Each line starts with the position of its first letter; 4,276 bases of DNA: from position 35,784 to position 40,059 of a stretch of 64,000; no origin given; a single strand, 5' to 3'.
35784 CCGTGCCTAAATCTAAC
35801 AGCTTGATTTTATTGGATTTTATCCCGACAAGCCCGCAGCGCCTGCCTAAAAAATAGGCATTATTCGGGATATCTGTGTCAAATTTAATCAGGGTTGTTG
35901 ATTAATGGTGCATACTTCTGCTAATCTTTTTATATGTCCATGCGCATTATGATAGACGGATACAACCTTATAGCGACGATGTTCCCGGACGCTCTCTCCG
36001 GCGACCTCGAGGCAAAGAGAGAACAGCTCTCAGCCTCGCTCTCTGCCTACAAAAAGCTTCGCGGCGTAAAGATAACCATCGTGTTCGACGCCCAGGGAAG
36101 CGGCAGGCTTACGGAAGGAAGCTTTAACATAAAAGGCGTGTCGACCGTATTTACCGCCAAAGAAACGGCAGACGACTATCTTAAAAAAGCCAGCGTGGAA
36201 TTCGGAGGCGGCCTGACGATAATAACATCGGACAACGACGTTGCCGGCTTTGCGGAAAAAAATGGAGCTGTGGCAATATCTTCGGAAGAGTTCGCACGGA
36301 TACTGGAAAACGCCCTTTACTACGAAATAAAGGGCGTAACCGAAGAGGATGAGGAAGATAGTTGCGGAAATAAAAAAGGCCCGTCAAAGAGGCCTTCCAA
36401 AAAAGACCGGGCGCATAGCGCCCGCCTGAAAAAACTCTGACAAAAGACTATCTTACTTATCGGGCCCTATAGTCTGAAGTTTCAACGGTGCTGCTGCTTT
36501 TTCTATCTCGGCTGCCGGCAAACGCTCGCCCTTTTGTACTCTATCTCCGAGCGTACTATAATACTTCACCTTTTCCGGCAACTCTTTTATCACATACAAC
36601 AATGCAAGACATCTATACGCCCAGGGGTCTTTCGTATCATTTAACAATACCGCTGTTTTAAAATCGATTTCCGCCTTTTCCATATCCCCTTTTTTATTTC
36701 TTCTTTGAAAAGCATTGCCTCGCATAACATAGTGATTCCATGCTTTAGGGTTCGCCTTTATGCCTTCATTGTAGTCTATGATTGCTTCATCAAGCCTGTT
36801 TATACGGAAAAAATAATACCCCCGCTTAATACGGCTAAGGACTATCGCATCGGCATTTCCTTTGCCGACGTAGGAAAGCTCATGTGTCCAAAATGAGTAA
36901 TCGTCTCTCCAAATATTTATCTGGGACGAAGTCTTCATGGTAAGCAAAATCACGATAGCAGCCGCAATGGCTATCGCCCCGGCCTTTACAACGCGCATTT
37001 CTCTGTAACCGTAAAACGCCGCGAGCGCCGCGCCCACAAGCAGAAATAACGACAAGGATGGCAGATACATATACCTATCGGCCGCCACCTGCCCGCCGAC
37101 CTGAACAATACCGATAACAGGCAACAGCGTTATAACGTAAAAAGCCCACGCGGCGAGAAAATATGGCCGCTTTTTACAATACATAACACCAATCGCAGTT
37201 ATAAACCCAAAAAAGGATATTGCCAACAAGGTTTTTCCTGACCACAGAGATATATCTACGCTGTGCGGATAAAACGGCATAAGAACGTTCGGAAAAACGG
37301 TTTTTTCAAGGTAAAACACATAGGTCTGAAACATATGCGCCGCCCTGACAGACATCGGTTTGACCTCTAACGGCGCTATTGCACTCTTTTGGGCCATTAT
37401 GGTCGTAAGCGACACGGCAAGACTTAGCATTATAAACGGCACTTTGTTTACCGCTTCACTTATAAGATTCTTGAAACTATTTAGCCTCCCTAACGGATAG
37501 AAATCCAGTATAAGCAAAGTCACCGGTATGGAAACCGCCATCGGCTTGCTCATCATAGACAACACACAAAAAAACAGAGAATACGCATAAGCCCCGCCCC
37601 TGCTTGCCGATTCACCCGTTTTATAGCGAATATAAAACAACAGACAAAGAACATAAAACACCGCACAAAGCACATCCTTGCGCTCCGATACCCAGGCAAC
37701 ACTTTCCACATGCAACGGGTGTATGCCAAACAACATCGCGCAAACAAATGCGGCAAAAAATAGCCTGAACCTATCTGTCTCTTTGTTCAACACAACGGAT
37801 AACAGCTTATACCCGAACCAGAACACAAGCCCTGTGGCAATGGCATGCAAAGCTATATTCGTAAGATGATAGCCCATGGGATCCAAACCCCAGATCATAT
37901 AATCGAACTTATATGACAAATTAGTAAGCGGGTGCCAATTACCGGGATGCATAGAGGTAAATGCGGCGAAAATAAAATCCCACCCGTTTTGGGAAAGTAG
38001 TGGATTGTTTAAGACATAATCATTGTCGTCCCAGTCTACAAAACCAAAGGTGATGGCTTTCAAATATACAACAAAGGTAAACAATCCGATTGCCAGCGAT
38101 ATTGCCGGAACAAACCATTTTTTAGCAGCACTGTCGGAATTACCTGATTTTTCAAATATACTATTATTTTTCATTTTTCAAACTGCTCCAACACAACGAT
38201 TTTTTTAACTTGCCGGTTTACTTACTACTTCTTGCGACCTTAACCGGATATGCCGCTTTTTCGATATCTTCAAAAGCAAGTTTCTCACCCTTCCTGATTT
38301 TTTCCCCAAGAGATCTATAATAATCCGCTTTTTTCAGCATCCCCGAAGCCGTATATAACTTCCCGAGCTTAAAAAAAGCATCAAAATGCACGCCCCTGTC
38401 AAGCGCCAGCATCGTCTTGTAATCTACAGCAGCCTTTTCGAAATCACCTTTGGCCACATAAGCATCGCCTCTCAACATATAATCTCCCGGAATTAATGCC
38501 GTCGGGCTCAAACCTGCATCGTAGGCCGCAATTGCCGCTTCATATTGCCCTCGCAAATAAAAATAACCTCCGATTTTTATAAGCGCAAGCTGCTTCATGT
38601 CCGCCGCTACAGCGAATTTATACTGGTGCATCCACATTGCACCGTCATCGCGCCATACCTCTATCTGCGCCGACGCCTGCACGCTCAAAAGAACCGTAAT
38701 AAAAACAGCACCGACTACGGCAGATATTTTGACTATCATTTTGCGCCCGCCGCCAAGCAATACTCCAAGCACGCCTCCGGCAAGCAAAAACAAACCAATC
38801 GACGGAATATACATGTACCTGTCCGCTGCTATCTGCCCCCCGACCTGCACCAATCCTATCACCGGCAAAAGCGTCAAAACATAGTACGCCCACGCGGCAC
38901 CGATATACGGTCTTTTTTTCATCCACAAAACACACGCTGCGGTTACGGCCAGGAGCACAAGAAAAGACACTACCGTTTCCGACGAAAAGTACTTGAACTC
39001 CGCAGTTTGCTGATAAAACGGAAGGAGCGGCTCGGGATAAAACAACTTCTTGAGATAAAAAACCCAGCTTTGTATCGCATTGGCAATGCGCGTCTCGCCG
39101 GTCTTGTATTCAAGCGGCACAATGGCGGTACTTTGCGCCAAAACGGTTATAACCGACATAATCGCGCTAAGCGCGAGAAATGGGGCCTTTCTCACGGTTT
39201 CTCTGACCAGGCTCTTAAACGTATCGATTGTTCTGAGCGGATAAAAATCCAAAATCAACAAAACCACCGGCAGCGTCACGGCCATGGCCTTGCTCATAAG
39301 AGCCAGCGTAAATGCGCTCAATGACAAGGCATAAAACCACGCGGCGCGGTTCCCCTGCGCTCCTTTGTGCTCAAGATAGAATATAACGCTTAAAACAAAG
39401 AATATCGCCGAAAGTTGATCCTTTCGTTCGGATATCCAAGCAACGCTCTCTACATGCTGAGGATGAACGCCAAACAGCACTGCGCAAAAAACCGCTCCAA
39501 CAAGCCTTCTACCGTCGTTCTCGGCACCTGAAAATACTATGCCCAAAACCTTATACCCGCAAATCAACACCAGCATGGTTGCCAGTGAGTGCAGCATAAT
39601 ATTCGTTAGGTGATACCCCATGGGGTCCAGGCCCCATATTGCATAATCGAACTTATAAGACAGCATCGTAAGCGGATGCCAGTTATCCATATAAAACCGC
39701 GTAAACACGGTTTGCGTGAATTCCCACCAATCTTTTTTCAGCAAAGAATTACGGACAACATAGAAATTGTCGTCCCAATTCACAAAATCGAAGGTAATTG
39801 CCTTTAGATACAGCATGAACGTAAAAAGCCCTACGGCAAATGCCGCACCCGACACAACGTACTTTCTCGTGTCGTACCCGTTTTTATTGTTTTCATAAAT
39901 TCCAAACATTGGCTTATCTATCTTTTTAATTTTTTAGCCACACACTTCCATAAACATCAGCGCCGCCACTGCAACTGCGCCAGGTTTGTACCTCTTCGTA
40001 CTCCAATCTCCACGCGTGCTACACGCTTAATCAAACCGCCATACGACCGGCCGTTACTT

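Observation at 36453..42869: Three tandem TMTC-like GT-C/TPR paralogs adjacent to a Dpm1-like polyprenyl-phosphate sugar synthase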

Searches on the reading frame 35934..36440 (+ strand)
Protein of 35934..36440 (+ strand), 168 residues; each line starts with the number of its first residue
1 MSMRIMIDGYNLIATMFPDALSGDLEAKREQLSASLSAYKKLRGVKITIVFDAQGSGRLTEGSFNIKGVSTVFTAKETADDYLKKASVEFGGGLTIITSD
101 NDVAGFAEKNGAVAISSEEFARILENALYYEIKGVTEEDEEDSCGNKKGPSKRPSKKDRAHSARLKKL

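Call 3: search_protein_families(library=pfam, proteins=[window:35934-36440:+], max_evalue=0.01)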
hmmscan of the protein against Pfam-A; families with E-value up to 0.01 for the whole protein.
window:35934-36440:+ (168 aa): 1 family
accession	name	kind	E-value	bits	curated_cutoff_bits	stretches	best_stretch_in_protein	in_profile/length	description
PF05991.17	NYN_YacP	-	1.3e-24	87.5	24.6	1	5-133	1-136/166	YacP-like NYN domain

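Call 4: search_protein_families(library=ncbifam, proteins=[window:35934-36440:+], max_evalue=0.01)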
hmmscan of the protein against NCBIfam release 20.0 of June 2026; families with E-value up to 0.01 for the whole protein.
window:35934-36440:+ (168 aa): 0 families

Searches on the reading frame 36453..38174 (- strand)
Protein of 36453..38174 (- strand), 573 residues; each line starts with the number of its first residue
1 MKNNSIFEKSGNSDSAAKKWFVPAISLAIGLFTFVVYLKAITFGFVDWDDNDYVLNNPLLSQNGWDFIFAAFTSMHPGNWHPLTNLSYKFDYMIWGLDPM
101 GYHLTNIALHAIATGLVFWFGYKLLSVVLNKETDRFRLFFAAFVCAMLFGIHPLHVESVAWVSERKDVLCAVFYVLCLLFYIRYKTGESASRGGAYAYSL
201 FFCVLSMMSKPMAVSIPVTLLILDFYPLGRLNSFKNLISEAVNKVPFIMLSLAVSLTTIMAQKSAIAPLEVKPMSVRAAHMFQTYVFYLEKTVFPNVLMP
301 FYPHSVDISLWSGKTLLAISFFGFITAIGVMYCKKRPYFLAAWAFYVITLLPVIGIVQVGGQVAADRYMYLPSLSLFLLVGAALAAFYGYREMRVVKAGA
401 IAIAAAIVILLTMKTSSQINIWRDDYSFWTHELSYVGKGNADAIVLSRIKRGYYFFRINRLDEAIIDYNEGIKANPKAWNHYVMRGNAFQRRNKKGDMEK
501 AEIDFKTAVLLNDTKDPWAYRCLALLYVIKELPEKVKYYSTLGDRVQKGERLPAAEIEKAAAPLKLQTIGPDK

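Call 3: search_protein_families(library=pfam, proteins=[window:36453-38174:-], max_evalue=0.01)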
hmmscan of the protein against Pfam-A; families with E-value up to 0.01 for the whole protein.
window:36453-38174:- (573 aa): 4 families
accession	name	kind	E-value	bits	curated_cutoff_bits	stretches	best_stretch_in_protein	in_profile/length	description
PF00515.34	TPR_1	-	0.00012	22.2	27.8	0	451-477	7-33/34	Tetratricopeptide repeat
PF07719.23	TPR_2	-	0.0004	20.7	27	0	450-477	6-33/34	Tetratricopeptide repeat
PF13181.12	TPR_8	-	0.00062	20.2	25.7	0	450-477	6-33/34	Tetratricopeptide repeat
PF13414.12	TPR_11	-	0.00063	19.8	26.8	0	452-491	1-40/42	TPR repeat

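Call 4: search_protein_families(library=ncbifam, proteins=[window:36453-38174:-], max_evalue=0.01)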
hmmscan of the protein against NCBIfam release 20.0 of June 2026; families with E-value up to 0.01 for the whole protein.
window:36453-38174:- (573 aa): 0 families

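Call 5: search_protein_families(library=pfam, proteins=[window:36453-38174:-], max_evalue=10)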
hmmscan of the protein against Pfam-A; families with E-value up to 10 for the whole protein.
window:36453-38174:- (573 aa): 8 families
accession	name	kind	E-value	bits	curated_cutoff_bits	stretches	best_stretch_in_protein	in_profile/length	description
PF00515.34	TPR_1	-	0.00012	22.2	27.8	1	451-477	7-33/34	Tetratricopeptide repeat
PF07719.23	TPR_2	-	0.0004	20.7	27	1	450-477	6-33/34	Tetratricopeptide repeat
PF13181.12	TPR_8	-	0.00062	20.2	25.7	1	450-477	6-33/34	Tetratricopeptide repeat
PF13414.12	TPR_11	-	0.00063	19.8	26.8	1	452-491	1-40/42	TPR repeat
PF13431.12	TPR_17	-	0.01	16.5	24.4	1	468-500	2-31/34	Tetratricopeptide repeat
PF11045.13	YbjM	-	0.027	15.2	25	1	344-424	11-91/117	Putative inner membrane protein of Enterobacteriaceae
PF13432.12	TPR_16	-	0.089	13.7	32.7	1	450-508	2-57/65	Tetratricopeptide repeat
PF24661.1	DUF7649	-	7.6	7.1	27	1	169-215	28-73/85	Domain of unknown function (DUF7649)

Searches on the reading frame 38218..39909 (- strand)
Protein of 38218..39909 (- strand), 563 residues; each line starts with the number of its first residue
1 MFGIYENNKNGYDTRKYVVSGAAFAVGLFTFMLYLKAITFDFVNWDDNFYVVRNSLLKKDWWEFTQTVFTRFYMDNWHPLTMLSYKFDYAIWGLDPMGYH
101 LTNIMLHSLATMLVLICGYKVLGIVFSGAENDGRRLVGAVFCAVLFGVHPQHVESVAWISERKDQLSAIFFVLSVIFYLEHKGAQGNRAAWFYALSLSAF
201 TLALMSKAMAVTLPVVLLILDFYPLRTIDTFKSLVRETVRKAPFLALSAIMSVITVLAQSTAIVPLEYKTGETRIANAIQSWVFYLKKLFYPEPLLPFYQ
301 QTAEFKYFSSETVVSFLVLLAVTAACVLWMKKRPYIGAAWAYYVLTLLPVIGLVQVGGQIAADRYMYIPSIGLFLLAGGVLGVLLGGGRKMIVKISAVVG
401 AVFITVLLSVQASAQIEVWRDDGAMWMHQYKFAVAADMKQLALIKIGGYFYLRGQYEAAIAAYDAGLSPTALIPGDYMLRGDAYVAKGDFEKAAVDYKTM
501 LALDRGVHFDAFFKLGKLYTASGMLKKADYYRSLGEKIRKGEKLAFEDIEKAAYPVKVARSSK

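Call 3: search_protein_families(library=pfam, proteins=[window:38218-39909:-], max_evalue=0.01)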
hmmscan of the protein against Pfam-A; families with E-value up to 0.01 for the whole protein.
window:38218-39909:- (563 aa): 6 families
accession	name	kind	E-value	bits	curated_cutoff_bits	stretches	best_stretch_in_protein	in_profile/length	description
PF13414.12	TPR_11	-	1.4e-07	31.5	26.8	1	481-522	1-41/42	TPR repeat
PF07719.23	TPR_2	-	1.4e-06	28.4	27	1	477-505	4-32/34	Tetratricopeptide repeat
PF00515.34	TPR_1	-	9.7e-06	25.6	27.8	1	477-505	4-32/34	Tetratricopeptide repeat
PF13432.12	TPR_16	-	1.6e-05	25.6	32.7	0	480-532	3-55/65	Tetratricopeptide repeat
PF13181.12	TPR_8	-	0.0011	19.4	25.7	0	477-504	4-31/34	Tetratricopeptide repeat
PF14559.12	TPR_19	-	0.0051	17.6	25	0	485-528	2-44/68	Tetratricopeptide repeat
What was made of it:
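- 38218..39909 (-): T2: TMTC-type GT-C paralogue, 563 aa. TPR_11 and TPR_2 hits above cut-off (call 3).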

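Call 4: search_protein_families(library=ncbifam, proteins=[window:38218-39909:-], max_evalue=0.01)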
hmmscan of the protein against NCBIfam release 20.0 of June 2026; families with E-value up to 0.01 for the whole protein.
window:38218-39909:- (563 aa): 1 family
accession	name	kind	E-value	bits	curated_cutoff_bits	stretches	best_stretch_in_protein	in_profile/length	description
NF010807.0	PRK14211.1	equivalog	0.0051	16.9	126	1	109-179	32-103/114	fluoride efflux transporter CrcB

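Call 5: search_protein_families(library=pfam, proteins=[window:38218-39909:-], max_evalue=10)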
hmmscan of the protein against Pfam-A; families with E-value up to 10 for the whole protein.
window:38218-39909:- (563 aa): 13 families
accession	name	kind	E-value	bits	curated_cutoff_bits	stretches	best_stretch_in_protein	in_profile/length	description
PF13414.12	TPR_11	-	1.4e-07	31.5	26.8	2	481-522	1-41/42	TPR repeat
PF07719.23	TPR_2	-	1.4e-06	28.4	27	2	477-505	4-32/34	Tetratricopeptide repeat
PF00515.34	TPR_1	-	9.7e-06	25.6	27.8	2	477-505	4-32/34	Tetratricopeptide repeat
PF13432.12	TPR_16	-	1.6e-05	25.6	32.7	2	480-532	3-55/65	Tetratricopeptide repeat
PF13181.12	TPR_8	-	0.0011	19.4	25.7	1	477-504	4-31/34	Tetratricopeptide repeat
PF14559.12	TPR_19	-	0.0051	17.6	25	1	485-528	2-44/68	Tetratricopeptide repeat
PF13428.12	TPR_14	-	0.023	15.8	23.5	0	477-507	4-34/44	Tetratricopeptide repeat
PF13371.12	TPR_9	-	0.043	14.3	35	1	455-504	10-59/73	Tetratricopeptide repeat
PF09976.15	TPR_21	-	0.055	13.6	25.5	1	436-501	109-173/193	Tetratricopeptide repeat-like domain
PF13176.12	TPR_7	-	0.22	12.1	27.9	0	481-504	6-29/36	Tetratricopeptide repeat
PF13424.12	TPR_12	-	0.46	11.1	30.1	0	442-464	47-69/77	Tetratricopeptide repeat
PF12551.13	PHBC_N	-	0.73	10.2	25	1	456-473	10-27/43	Poly-beta-hydroxybutyrate polymerase N terminal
PF13174.12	TPR_6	-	1.2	10.3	26.3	0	510-529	1-20/33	Tetratricopeptide repeat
